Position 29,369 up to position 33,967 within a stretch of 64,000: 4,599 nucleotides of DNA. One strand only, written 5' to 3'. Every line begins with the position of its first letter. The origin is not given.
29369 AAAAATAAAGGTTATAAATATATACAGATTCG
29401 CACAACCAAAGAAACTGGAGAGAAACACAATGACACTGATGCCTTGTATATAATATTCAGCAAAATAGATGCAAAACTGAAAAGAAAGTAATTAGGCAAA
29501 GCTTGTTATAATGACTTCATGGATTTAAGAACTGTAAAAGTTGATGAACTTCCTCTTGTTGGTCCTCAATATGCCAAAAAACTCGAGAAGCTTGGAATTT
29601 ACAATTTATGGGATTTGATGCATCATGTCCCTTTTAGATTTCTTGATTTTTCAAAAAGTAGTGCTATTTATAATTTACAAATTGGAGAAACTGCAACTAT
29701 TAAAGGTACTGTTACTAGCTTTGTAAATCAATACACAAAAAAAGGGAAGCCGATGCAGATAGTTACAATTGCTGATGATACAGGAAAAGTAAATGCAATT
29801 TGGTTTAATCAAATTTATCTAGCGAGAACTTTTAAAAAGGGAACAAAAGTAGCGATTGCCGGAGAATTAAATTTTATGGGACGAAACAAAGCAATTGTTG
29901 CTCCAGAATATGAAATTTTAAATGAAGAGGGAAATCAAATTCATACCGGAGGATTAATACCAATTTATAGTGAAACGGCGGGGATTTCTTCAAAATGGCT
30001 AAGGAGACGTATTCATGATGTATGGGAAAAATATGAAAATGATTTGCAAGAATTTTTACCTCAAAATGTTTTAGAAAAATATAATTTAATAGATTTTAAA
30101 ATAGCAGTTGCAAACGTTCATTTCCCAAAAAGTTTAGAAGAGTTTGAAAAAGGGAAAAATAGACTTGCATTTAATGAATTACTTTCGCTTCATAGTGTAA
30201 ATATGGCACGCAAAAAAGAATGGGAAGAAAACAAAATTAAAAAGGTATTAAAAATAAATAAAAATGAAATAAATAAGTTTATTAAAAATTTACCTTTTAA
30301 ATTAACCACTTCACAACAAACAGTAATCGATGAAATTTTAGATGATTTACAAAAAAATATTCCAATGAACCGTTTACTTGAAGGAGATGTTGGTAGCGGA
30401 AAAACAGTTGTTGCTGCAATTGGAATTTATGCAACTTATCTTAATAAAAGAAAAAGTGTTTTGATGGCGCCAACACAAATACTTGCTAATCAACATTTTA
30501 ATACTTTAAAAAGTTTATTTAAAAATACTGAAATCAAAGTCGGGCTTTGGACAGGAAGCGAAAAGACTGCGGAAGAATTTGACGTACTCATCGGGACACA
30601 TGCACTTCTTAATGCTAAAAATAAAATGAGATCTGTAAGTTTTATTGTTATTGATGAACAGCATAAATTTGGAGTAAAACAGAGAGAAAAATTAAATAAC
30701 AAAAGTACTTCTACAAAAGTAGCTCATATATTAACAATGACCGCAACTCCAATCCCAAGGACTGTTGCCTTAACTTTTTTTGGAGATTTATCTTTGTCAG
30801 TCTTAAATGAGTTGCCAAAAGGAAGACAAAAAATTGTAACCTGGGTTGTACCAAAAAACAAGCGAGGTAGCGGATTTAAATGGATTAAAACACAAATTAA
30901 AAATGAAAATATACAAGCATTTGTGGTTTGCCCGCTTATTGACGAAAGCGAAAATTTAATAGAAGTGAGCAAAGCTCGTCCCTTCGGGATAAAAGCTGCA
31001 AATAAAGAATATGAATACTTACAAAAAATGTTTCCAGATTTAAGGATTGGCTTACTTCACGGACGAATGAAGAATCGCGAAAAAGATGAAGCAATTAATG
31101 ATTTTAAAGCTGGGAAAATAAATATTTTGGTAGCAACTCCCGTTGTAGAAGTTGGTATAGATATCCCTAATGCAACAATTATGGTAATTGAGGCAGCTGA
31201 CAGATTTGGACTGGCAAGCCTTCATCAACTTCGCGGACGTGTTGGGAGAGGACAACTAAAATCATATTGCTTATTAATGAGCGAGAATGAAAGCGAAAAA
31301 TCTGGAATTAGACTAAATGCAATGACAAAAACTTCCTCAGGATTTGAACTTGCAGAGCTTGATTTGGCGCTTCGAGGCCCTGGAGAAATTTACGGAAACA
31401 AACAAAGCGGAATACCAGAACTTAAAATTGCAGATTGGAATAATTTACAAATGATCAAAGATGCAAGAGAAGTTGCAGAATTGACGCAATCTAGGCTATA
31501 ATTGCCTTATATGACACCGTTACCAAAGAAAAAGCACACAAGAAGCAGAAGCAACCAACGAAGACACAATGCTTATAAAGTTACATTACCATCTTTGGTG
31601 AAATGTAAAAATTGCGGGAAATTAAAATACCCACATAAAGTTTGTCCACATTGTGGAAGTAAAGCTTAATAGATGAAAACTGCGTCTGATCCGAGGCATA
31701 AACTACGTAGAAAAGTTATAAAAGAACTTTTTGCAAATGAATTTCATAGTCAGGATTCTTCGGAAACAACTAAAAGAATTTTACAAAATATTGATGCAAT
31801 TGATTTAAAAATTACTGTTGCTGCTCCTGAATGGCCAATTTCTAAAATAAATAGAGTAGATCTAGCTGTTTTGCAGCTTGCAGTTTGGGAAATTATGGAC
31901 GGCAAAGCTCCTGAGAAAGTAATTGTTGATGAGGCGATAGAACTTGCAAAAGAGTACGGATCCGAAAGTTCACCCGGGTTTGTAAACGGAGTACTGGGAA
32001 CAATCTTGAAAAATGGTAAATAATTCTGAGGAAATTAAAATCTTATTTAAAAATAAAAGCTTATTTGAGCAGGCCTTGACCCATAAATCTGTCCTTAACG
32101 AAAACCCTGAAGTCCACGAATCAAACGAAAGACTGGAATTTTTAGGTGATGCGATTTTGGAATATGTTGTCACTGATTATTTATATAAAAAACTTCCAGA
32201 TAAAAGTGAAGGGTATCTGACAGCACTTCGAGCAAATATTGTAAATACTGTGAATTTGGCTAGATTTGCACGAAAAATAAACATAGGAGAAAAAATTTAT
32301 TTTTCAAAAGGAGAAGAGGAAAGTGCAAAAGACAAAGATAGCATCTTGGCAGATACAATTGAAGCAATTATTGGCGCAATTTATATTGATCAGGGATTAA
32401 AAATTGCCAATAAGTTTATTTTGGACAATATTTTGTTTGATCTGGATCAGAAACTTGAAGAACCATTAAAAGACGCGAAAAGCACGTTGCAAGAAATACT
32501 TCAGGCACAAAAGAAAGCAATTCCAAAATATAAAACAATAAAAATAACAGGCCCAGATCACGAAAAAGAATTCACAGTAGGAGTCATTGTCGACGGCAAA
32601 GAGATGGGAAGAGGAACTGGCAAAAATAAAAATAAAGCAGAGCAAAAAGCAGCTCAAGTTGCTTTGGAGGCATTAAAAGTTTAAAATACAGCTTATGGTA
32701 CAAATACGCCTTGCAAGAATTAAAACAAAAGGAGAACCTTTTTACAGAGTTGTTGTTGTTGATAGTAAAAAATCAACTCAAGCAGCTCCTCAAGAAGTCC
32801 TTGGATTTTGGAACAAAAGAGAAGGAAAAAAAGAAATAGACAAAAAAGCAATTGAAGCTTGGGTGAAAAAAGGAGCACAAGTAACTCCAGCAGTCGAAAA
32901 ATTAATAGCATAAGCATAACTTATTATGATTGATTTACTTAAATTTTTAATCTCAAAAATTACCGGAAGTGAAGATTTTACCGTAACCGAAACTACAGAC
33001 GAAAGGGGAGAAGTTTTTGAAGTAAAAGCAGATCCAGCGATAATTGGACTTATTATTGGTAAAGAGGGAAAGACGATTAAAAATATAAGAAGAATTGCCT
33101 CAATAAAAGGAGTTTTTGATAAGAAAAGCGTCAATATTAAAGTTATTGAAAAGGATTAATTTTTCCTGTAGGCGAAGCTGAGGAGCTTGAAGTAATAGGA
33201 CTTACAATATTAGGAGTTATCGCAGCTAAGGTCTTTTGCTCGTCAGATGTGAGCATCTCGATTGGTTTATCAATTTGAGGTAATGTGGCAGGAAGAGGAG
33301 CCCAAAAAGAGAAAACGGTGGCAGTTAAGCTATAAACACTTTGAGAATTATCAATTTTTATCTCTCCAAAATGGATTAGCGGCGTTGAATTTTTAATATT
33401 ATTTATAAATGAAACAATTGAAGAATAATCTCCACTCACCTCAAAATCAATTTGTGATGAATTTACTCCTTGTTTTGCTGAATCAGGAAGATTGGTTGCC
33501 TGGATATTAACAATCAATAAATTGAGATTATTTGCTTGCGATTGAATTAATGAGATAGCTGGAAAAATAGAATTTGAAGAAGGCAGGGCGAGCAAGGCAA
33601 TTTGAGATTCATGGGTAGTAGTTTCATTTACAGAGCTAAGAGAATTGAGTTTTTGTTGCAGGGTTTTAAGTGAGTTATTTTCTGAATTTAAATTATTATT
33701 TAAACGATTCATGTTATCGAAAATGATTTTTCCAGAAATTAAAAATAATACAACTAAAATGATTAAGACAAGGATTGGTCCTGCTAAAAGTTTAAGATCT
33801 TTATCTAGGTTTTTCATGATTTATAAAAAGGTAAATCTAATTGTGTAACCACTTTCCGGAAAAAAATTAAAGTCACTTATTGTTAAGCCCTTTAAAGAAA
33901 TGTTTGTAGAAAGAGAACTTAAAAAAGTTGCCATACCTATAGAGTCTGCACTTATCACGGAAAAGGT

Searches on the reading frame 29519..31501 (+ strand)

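Call 45: search_protein_families(library=pfam, proteins=[window:29519-31501:+], max_evalue=0.001)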
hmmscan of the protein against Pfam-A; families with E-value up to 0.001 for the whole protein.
window:29519-31501:+ (660 aa): 9 families
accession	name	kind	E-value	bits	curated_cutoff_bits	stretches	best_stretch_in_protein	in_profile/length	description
PF00270.35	DEAD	-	1.4e-25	90.4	26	1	264-416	2-164/167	DEAD/DEAH box helicase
PF00271.37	Helicase_C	-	3e-19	69.7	23.5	1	495-577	29-108/110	Helicase conserved C-terminal domain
PF17191.10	RecG_wedge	-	6.8e-18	65.2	23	1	14-166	8-156/162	RecG wedge domain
PF04851.21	ResIII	-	4.9e-16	59.5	22.5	1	260-411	2-162/164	Type III restriction enzyme, res subunit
PF22590.2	Cas3-like_C_2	-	1.1e-09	38.9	27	1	491-578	12-104/106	CRISPR-associated nuclease/helicase Cas3, C-terminal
PF01336.31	tRNA_anti-codon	-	4e-09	36.7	27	1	60-134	2-75/75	OB-fold nucleic acid binding domain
PF19833.4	RecG_dom3_C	-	5e-09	36.5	26.8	1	605-654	1-52/87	ATP-dependent DNA helicase RecG, domain 3, C-terminal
PF00176.29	SNF2-rel_dom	-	8.3e-07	28.8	24.9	1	277-416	12-168/290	SNF2-related domain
PF07517.20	SecA_DEAD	-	3.8e-05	23.5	24.6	0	287-350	95-158/290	SecA DEAD-like domain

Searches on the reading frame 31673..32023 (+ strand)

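Call 64: search_protein_families(library=pfam, proteins=[window:31673-32023:+], max_evalue=0.001)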
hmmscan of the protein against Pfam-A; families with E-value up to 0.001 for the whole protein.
window:31673-32023:+ (116 aa): 1 family
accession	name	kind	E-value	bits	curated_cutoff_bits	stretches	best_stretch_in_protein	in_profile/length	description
PF01029.23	NusB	-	3.4e-22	79.7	23.1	1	22-112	41-132/133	NusB family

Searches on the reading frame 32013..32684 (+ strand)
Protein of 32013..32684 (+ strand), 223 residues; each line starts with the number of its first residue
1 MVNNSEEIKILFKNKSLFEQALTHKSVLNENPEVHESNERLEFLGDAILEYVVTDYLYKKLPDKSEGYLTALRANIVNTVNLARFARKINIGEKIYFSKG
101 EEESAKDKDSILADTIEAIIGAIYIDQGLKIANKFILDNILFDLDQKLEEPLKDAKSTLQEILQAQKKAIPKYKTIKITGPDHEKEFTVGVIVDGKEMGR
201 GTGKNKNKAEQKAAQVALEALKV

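Call 64: search_protein_families(library=pfam, proteins=[window:32013-32684:+], max_evalue=0.001)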
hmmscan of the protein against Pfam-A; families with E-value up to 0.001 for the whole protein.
window:32013-32684:+ (223 aa): 5 families
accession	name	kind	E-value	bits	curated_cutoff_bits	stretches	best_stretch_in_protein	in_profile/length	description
PF14622.11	Ribonucleas_3_3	-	5.5e-38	130.5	35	1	14-142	1-126/128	Ribonuclease-III-like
PF00636.31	Ribonuclease_3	-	8.6e-27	94.3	27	1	39-128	1-102/102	Ribonuclease III domain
PF00035.32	dsrm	-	2e-20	73.5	23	1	155-221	1-66/66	Double-stranded RNA binding motif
PF22935.1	RM44_endonuclase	-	2.3e-07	31.4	27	1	6-123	21-139/139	Large ribosomal subunit protein mL44, endonuclease domain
PF14709.13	DND1_DSRM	-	5.2e-07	30.3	25.7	1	153-222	1-80/80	double strand RNA binding domain from DEAD END PROTEIN 1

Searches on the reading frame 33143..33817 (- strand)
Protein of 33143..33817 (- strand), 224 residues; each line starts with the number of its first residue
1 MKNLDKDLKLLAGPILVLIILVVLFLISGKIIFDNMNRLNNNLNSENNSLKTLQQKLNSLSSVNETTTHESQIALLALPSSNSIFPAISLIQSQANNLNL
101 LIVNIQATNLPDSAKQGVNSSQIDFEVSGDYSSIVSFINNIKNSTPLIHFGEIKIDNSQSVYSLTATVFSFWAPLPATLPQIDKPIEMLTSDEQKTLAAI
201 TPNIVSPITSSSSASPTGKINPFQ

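Call 64: search_protein_families(library=pfam, proteins=[window:33143-33817:-], max_evalue=0.001)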
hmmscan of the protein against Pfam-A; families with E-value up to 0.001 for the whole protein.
window:33143-33817:- (224 aa): 1 family
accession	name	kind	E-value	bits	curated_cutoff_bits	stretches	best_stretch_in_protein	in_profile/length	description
PF04350.18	PilO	-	2.3e-05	25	22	1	40-161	8-127/145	Pilus assembly protein, PilO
